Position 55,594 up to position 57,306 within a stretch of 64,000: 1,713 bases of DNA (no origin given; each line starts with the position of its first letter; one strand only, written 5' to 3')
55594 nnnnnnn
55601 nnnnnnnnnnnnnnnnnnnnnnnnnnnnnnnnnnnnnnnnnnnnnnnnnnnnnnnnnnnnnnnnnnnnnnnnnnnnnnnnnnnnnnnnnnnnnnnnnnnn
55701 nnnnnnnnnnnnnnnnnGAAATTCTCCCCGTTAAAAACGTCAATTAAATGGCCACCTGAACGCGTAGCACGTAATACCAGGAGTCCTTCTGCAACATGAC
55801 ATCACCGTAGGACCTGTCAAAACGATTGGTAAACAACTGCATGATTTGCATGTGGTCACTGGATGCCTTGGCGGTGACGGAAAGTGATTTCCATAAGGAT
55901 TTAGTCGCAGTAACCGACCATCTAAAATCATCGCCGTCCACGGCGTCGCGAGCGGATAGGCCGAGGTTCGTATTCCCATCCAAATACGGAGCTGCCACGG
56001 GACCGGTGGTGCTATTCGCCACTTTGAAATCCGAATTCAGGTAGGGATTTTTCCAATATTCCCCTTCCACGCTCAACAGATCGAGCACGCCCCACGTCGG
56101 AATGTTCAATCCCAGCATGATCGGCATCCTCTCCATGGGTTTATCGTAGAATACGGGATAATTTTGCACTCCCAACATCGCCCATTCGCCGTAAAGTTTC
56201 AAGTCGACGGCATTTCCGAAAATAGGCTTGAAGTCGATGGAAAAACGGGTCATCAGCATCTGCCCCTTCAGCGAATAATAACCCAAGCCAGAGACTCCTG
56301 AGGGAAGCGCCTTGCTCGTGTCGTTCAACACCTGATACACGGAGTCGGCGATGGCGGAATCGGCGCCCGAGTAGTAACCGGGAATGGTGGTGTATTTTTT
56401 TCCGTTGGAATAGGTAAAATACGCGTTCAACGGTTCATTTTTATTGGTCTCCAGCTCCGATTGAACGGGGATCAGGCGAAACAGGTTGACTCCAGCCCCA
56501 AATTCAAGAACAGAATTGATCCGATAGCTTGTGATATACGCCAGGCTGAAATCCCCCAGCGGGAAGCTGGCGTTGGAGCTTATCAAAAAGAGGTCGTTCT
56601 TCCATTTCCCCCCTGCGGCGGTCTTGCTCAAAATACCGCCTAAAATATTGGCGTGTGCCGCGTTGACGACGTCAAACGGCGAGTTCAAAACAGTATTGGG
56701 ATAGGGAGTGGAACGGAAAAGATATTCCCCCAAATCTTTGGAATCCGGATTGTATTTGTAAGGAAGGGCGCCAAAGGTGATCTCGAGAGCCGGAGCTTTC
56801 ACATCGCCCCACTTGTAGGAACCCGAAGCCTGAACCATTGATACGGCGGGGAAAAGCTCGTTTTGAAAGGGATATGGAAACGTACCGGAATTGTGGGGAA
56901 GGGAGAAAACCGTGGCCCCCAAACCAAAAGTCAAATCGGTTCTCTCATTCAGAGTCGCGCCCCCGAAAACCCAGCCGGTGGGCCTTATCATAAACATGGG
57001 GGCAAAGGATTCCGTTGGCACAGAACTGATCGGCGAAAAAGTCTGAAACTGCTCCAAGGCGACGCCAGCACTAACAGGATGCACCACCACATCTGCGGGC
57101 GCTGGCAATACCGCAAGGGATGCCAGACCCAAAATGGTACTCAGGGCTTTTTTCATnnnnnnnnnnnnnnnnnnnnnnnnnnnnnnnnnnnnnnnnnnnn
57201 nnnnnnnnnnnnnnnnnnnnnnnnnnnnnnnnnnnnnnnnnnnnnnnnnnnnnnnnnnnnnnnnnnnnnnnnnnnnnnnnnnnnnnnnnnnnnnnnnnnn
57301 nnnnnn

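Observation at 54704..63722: Island of six co-directional secreted genes: candidate cell-surface sugar-oxidation system exported by a T9SS-like pathway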

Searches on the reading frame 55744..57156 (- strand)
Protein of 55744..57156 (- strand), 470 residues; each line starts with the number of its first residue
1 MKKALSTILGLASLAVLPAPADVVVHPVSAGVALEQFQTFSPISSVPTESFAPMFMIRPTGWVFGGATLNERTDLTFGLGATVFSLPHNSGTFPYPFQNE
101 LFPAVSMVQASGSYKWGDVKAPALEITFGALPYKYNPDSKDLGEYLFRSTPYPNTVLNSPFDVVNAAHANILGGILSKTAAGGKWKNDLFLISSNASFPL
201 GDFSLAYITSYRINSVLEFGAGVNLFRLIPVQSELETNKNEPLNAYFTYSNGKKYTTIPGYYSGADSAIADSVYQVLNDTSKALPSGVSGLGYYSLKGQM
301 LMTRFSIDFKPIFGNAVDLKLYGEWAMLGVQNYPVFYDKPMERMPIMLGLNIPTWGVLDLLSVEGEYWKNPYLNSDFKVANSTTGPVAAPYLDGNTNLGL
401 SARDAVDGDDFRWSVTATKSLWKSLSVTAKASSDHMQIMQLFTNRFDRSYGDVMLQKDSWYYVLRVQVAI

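Call 3: search_protein_families(library=pfam, proteins=[window:55744-57156:-], max_evalue=1)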
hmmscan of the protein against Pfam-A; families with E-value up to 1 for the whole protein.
window:55744-57156:- (470 aa): 2 families
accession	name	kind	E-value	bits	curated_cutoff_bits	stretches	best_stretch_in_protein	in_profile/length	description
PF18388.6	ATG29_N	-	0.12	12.7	25.7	1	403-433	12-43/54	Atg29 N-terminal domain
PF13056.11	DUF3918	-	0.26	11.4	21.3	0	213-229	5-21/43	Protein of unknown function (DUF3918)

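Call 4: search_protein_families(library=ncbifam, proteins=[window:55744-57156:-], max_evalue=1)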
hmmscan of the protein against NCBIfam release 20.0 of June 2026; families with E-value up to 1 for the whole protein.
window:55744-57156:- (470 aa): 1 family
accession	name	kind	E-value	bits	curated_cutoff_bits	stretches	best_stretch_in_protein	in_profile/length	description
TIGR04429.1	Phr_nterm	subfamily_domain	0.47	11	25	0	1-17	1-17/28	Phr family secreted Rap phosphatase inhibitor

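Call 10: find_encoding_contigs(protein=window:55744-57156:-, flank=10000, max_places=6)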
Protein window:55744-57156:- (470 aa): 16 contigs read that carry it; 6 places shown.
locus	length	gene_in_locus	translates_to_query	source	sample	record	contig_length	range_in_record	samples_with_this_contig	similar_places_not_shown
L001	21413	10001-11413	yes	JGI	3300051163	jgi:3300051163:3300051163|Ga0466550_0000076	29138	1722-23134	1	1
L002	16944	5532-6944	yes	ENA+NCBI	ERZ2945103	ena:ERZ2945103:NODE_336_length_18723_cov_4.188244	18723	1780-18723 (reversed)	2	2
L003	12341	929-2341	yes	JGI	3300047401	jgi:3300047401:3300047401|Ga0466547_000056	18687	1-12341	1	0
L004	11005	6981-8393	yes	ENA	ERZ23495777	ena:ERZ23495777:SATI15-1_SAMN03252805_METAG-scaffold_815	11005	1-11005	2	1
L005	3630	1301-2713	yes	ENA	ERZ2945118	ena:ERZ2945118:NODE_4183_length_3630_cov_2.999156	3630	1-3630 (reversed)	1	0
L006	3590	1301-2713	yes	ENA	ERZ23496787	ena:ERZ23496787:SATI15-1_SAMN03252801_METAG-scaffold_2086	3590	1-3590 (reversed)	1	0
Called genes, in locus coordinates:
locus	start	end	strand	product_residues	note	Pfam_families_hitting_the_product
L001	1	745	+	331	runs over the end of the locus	PF01551:Peptidase_M23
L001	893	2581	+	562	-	PF07995:GSDH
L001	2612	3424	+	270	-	-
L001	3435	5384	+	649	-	PF23500:DUF7133 (faint)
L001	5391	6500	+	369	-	PF06439:3keto-disac_hyd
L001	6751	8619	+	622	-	PF07995:GSDH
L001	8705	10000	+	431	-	-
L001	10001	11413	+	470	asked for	-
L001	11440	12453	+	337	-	PF06439:3keto-disac_hyd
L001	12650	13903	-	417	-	PF00817:IMS, PF11799:IMS_C, PF13438:DUF4113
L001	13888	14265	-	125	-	PF00717:Peptidase_S24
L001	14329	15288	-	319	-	PF18935:DUF5683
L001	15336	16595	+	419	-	PF00994:MoCF_biosynth, PF02464:CinA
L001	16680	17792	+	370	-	PF00154:RecA_N, PF08423:Rad51, PF06745:ATPase (weak), PF27531:MT3502_N (weak), PF21096:RecA_C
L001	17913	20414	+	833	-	PF10102:DUF2341, PF07679:I-set (faint), PF13385:Laminin_G_3, PF05345:He_PIG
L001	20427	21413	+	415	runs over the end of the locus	PF10102:DUF2341, PF13385:Laminin_G_3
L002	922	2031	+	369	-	PF06439:3keto-disac_hyd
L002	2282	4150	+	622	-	PF07995:GSDH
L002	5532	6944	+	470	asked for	-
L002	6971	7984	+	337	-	PF06439:3keto-disac_hyd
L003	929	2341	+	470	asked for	-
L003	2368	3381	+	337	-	PF06439:3keto-disac_hyd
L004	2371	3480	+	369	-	PF06439:3keto-disac_hyd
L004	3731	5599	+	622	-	PF07995:GSDH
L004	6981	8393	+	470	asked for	-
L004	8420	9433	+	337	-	PF06439:3keto-disac_hyd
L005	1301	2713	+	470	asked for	-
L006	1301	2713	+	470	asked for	-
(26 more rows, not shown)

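Call 14: find_homologous_proteins(query=window:55744-57156:-, max_evalue=0.001)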
Query window:55744-57156:- (470 aa): 52 proteins with E <= 0.001 among 8000 candidates.
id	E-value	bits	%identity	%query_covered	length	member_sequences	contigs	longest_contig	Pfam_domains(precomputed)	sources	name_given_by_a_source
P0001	7.8e-223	758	71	100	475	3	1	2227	-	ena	-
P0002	4.4e-195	667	64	100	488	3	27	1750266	-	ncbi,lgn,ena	-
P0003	4.3e-181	621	60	99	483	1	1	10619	-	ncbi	-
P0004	5.8e-180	617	62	96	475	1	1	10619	-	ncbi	-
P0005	1.5e-176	606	60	99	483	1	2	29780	-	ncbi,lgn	-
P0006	5.4e-169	581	57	100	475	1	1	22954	-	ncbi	-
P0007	3.3e-168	578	59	96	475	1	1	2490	-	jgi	jgi:hypothetical protein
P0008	6.1e-168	577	57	99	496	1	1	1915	-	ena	-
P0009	9.6e-168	577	58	99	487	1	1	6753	-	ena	-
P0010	1.7e-167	576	58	97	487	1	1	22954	-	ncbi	-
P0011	1.5e-166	573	57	100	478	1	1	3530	-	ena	-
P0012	2.0e-164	566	55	99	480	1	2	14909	-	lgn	-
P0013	3.1e-163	562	56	100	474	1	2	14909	-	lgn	-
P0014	1.6e-156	540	56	99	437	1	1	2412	-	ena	-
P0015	4.1e-155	535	55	100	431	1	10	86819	-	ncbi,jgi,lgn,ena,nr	ncbi:MAG TPA: hypothetical protein DCQ83_08290 [Fibrobacteres bacterium]|jgi:hypothetical protein|nr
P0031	1.5e-87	312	38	99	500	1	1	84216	-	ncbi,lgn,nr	ncbi:MAG: hypothetical protein JWP91_4317 [Fibrobacteres bacterium]|nr:hypothetical protein [Fibroba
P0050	3.4e-30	123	31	75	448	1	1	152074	-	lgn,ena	-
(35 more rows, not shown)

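Call 15: search_protein_families(library=pfam, proteins=[L001:893-2581:+, L001:2612-3424:+, L001:47-745:+], max_evalue=1)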
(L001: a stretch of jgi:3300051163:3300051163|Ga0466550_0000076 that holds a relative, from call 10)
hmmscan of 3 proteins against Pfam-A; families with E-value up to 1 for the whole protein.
L001:893-2581:+ (562 aa): 2 families
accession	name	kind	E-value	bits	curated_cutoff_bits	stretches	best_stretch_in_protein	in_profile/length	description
PF07995.17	GSDH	-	6e-18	65.7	25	1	113-297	46-221/332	Glucose / Sorbosone dehydrogenase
PF11820.13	DUF3339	-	0.21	12.2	25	0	511-530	18-37/67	Protein of unknown function (DUF3339)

L001:2612-3424:+ (270 aa): 0 families

L001:47-745:+ (232 aa): 1 family
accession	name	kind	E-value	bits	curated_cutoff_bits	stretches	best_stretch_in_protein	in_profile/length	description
PF01551.29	Peptidase_M23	-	6.7e-30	103.6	28.7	1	127-220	3-96/96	Peptidase family M23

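Call 16: find_encoding_contigs(protein=P0002, flank=10000, max_places=1)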
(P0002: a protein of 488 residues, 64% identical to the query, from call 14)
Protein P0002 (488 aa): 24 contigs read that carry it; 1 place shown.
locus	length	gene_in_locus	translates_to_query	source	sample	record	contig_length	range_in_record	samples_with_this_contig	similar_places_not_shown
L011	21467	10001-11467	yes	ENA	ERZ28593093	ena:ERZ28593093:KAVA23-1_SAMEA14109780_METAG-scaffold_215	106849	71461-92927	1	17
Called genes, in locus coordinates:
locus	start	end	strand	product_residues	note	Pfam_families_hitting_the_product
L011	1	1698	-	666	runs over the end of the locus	PF03190:Thioredox_DsbH, PF13899:Thioredoxin_7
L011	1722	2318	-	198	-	-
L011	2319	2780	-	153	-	PF00578:AhpC-TSA, PF08534:Redoxin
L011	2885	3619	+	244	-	PF00072:Response_reg, PF00486:Trans_reg_C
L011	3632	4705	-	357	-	PF03349:Toluene_X (faint)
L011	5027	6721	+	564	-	PF07995:GSDH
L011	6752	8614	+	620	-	PF07995:GSDH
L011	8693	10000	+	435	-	-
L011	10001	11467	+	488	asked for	-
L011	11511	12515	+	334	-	-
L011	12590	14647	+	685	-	PF10102:DUF2341, PF13385:Laminin_G_3, PF13895:Ig_2 (faint), PF07679:I-set (weak), PF13927:Ig_3, PF00047:ig (faint)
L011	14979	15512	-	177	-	PF13505:OMP_b-brl (weak)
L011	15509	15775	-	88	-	PF13490:zf-HC2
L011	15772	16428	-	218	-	PF04542:Sigma70_r2, PF08281:Sigma70_r4_2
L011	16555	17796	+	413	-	PF01625:PMSR, PF01641:SelR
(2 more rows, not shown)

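Call 17: find_encoding_contigs(protein=P0031, flank=10000, max_places=1)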
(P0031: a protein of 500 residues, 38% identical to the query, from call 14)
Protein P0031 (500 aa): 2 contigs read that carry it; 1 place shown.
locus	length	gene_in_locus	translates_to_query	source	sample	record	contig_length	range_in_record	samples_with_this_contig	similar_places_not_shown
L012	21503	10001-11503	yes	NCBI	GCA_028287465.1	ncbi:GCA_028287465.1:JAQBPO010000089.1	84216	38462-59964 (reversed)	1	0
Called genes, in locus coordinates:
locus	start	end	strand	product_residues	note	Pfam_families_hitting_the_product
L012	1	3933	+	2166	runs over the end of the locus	PF14349:SprA_N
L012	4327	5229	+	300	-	PF14394:DUF4423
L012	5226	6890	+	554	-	PF13620:CarboxypepD_reg, PF10102:DUF2341, PF13385:Laminin_G_3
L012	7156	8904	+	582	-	PF07995:GSDH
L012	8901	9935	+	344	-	PF06439:3keto-disac_hyd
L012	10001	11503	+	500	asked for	-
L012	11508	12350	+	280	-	PF06439:3keto-disac_hyd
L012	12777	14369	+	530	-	PF10150:RNase_E_G, PF20833:RNase_E_G_Thio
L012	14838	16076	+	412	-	PF05697:Trigger_N, PF05698:Trigger_C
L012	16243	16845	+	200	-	PF00574:CLP_protease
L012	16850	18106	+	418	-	PF06689:zf-C4_ClpX, PF05496:RuvB_N (faint), PF00004:AAA, PF07724:AAA_2, PF10431:ClpB_D2-small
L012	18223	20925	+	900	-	PF13191:AAA_16 (faint), PF02190:LON_substr_bdg, PF00004:AAA, PF07728:AAA_5, PF13401:AAA_22 (faint), PF22667:Lon_lid, PF05362:Lon_C, PF13541:ChlI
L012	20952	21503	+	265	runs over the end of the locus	PF01168:Ala_racemase_N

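Call 18: find_encoding_contigs(protein=P0050, flank=10000, max_places=1)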
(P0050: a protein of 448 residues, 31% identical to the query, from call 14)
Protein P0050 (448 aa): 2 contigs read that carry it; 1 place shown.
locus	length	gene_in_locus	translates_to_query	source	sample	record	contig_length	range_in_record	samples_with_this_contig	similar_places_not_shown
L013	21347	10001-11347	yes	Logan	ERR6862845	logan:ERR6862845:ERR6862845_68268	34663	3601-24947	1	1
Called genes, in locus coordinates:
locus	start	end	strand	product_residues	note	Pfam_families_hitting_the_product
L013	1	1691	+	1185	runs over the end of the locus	PF07691:PA14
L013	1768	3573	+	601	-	PF12891:Glyco_hydro_44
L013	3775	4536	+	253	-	PF07691:PA14, PF07589:PEP_exosort_dom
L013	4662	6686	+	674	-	PF13860:FlgD_ig (weak)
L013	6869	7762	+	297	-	PF14394:DUF4423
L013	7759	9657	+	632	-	PF13620:CarboxypepD_reg (weak), PF13715:CarbopepD_reg_2 (faint)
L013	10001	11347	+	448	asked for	-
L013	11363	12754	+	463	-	-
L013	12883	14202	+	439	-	-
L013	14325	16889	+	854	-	PF01564:Spermine_synth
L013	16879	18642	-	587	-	PF00515:TPR_1 (faint), PF07719:TPR_2 (faint), PF13181:TPR_8 (faint), PF13424:TPR_12 (faint), PF13428:TPR_14 (faint), PF13414:TPR_11 (weak), PF13432:TPR_16 (weak), PF14559:TPR_19 (weak), +1 more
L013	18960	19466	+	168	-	PF13671:AAA_33 (weak), PF13238:AAA_18 (weak), PF01202:SKI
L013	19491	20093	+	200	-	-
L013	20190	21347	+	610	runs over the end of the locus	PF00496:SBP_bac_5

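Call 38: predict_structure(alignment_id=A1)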
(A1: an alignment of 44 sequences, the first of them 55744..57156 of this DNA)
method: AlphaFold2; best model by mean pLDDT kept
length: 470 residues; sequences in the alignment: 44
mean_pLDDT: 87.9   pTM: 0.86
mean pLDDT of the five models: 87.9, 87.7, 87.6, 84.9, 77.5
residues with pLDDT >= 90: 312; 70-90: 97; 50-70: 46; < 50: 15
segments of 3 or more residues with pLDDT < 50: 89-98
pLDDT, mean of each block of 10 residues (from residue 1): 60 57 92 92 64 78 95 95 68 43 85 95 96 94 95 91 87 96 96 86 97 97 97 92 96 94 94 95 96 97 98 93 98 94 96 94 96 86 85 66 73 97 96 89 68 87 95
secondary structure, 60 per line:
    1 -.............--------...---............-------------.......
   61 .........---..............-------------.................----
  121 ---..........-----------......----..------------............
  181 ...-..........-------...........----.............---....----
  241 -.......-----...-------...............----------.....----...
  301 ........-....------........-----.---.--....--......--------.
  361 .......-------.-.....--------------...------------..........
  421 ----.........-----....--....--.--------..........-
elements in order: H2-14 E23-25 E29-40 E54-69 E73-86 E100-116 E124-133 H145-148 E169-180 E185-194 E202-212 E217-229 H233-236 E245-248 E254-256 H264-278 E289-293 E298-308 H310-313 E320-327 H340-343 E346-351 E360-367 H377-381 E411-420 E425-433 E439-442 E445-448 E460-469

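Call 40: fold_search(model_id=the predicted structure, library=pdb)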
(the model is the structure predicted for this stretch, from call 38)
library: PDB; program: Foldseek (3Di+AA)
matches with E <= 10: 829; with E <= 0.001: 282
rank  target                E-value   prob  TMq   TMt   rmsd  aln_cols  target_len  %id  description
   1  8byt_A                5.7e-12  1.00  0.44  0.64   9.5       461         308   10  Outer membrane attachment porin OmpM1 from Veillonella parvula, C3 symmetry (released 2023-11-08)
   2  8bym_A                7.5e-12  1.00  0.46  0.65  11.0       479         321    9  Outer membrane attachment porin OmpM1 from Veillonella parvula (released 2023-11-08)
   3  8bys_B                1.4e-11  1.00  0.45  0.63  11.1       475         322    9  Outer membrane attachment porin OmpM1 from Veillonella parvula, native (released 2023-11-08)
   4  8bys_A                5.1e-11  1.00  0.45  0.64  11.3       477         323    8  Outer membrane attachment porin OmpM1 from Veillonella parvula, native (released 2023-11-08)
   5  1gfp                  1.2e-09  1.00  0.42  0.55   9.8       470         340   10  OMPF PORIN (MUTANT R42C) (released 1996-12-07)
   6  5nxn_A                2.8e-09  1.00  0.45  0.58   9.1       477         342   10  Structure of a L5-deletion mutant of Providencia stuartii Omp-Pst1 (released 2018-02-21)
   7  5ldv                  2.8e-09  1.00  0.34  0.38  11.7       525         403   10  Crystal Structures of MOMP from Campylobacter jejuni (released 2016-10-26)
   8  1gfm                  3.4e-09  1.00  0.42  0.54   9.4       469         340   10  OMPF PORIN (MUTANT D113G) (released 1996-12-07)
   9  5o9c_A                4.1e-09  1.00  0.44  0.56   9.0       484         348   10  Crystal structure of Omp36 from Enterobacter aerogenes (released 2018-06-27)
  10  7fdy_A                4.1e-09  1.00  0.43  0.56   9.9       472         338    9  Structure of OmpF1 (released 2022-11-16)
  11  5o78_A                4.3e-09  1.00  0.44  0.60   9.0       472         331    9  Crystal structure of Omp35 from Enterobacter aerogenes (released 2018-06-20)
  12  4kr8_C                4.3e-09  1.00  0.43  0.56   9.8       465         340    9  Salmonella typhi OmpF complex with Daunomycin (released 2014-05-28)
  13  1gfq                  4.3e-09  1.00  0.43  0.56   9.0       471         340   10  OMPF PORIN (MUTANT R82C) (released 1996-12-07)
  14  7de8                  5.3e-09  1.00  0.43  0.57  10.9       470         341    8  Crystal Structure of outer membrane protein PorB with G103K mutations from Neisseria meningitidis W135 (released 2021-03-31)
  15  1mpf                  5.3e-09  1.00  0.43  0.56   9.6       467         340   10  STRUCTURAL AND FUNCTIONAL ALTERATIONS OF A COLICIN RESISTANT MUTANT OF OMPF-PORIN FROM ESCHERICHIA COLI (released 1995-02-07)
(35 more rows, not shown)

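Call 41: search_protein_families(library=ncbifam, proteins=[L001:893-2581:+, L001:2612-3424:+], max_evalue=0.1)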
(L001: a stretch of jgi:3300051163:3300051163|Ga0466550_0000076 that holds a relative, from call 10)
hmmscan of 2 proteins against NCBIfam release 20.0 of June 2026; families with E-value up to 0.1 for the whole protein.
L001:893-2581:+ (562 aa): 1 family
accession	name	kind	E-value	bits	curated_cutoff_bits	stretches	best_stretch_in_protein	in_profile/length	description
TIGR03606.1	non_repeat_PQQ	subfamily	2.3e-06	26.7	434.55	1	211-297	195-269/454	glucose/sorbosone family PQQ-dependent dehydrogenase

L001:2612-3424:+ (270 aa): 0 families

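Call 44: find_related_loci(query=A1, collection=genome_contigs, flank=10000)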
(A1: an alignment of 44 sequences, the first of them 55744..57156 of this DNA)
Query A1 (470 aa) in genome_contigs; peptide patterns used: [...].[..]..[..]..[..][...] (x = any residue, [..] = any of these).
159 stretches matched a pattern; 150 encode a relative of the query (tblastn E <= 1e-3); the best 80 are kept; 76 distinct loci.
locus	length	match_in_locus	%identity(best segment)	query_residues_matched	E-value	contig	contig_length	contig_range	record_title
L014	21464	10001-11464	64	1-470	0e+0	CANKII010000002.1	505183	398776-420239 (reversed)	MAG: Fibrobacteres bacterium isolate RH-27jun17-228 genome assembly, contig: RH-27jun17-C1-p1, whole genome shotgun sequ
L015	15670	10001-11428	60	7-470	0e+0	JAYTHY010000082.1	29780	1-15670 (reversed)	MAG: Fibrobacteria bacterium isolate GFS_2600 GFS_2600_81, whole genome shotgun sequence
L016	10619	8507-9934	60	7-470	0e+0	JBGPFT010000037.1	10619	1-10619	MAG: Fibrobacteria bacterium isolate OBJ_0618_7090110_60 k141_3935286_length_10619_cov_11.0000, whole genome shotgun seq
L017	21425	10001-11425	41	1-470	2e-109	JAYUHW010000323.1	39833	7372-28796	MAG: Fibrobacteria bacterium isolate GFS_8554 GFS_8554_322, whole genome shotgun sequence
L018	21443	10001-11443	41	1-470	3e-103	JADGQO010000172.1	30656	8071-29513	MAG: Fibrobacteria bacterium isolate Chersky_265 k127_19088499, whole genome shotgun sequence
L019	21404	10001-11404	42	5-470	1e-102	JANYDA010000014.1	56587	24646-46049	MAG: Fibrobacteria bacterium isolate 336R_metabinner_36 336R_k141_2185626, whole genome shotgun sequence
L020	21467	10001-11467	38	4-468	4e-91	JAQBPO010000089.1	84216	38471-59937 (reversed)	MAG: Fibrobacteres bacterium isolate RYN_349 scaffold_604570, whole genome shotgun sequence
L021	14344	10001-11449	37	4-470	6e-88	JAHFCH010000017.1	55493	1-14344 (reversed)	MAG: Fibrobacteres bacterium isolate nzgw217 NODE_308_length_55494_cov_4.690409, whole genome shotgun sequence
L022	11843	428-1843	36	22-470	2e-84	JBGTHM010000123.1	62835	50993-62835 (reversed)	MAG: Fibrobacteria bacterium isolate JTS-RE239 k141_3103537, whole genome shotgun sequence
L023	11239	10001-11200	39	1-372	8e-75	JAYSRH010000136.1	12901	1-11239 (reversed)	MAG: Fibrobacteria bacterium isolate GFS_11904 GFS_11904_135, whole genome shotgun sequence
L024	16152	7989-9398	34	7-465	5e-63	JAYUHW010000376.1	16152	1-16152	MAG: Fibrobacteria bacterium isolate GFS_8554 GFS_8554_375, whole genome shotgun sequence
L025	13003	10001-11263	34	67-470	3e-63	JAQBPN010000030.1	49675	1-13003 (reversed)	MAG: Fibrobacteres bacterium isolate RYN_348 scaffold_54785, whole genome shotgun sequence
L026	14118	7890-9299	34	7-465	3e-63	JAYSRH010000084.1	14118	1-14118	MAG: Fibrobacteria bacterium isolate GFS_11904 GFS_11904_83, whole genome shotgun sequence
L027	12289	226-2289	36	67-470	3e-62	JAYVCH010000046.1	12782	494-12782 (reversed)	MAG: Fibrobacteria bacterium isolate GL30_UP_metabat_86 GL30_UP_metabat_86_45, whole genome shotgun sequence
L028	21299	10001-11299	34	68-470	6e-61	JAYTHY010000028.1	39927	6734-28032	MAG: Fibrobacteria bacterium isolate GFS_2600 GFS_2600_27, whole genome shotgun sequence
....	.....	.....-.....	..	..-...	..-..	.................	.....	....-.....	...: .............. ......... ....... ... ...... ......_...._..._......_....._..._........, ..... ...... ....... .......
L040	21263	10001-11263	33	67-470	7e-56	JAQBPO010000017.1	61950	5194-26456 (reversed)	MAG: Fibrobacteres bacterium isolate RYN_349 scaffold_120798, whole genome shotgun sequence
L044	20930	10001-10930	34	128-466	3e-49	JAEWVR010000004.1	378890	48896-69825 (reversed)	MAG: Fibrobacteres bacterium isolate OH_SDB_7 k127_751025, whole genome shotgun sequence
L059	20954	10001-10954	35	128-465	2e-45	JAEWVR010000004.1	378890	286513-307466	MAG: Fibrobacteres bacterium isolate OH_SDB_7 k127_751025, whole genome shotgun sequence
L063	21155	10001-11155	33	67-466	7e-45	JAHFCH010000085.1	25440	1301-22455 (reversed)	MAG: Fibrobacteres bacterium isolate nzgw217 NODE_1119_length_25441_cov_4.149131, whole genome shotgun sequence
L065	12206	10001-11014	32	118-468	2e-44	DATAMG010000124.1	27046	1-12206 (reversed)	MAG TPA_asm: Chitinispirillaceae bacterium isolate SMAG_U6984 k141_673775, whole genome shotgun sequence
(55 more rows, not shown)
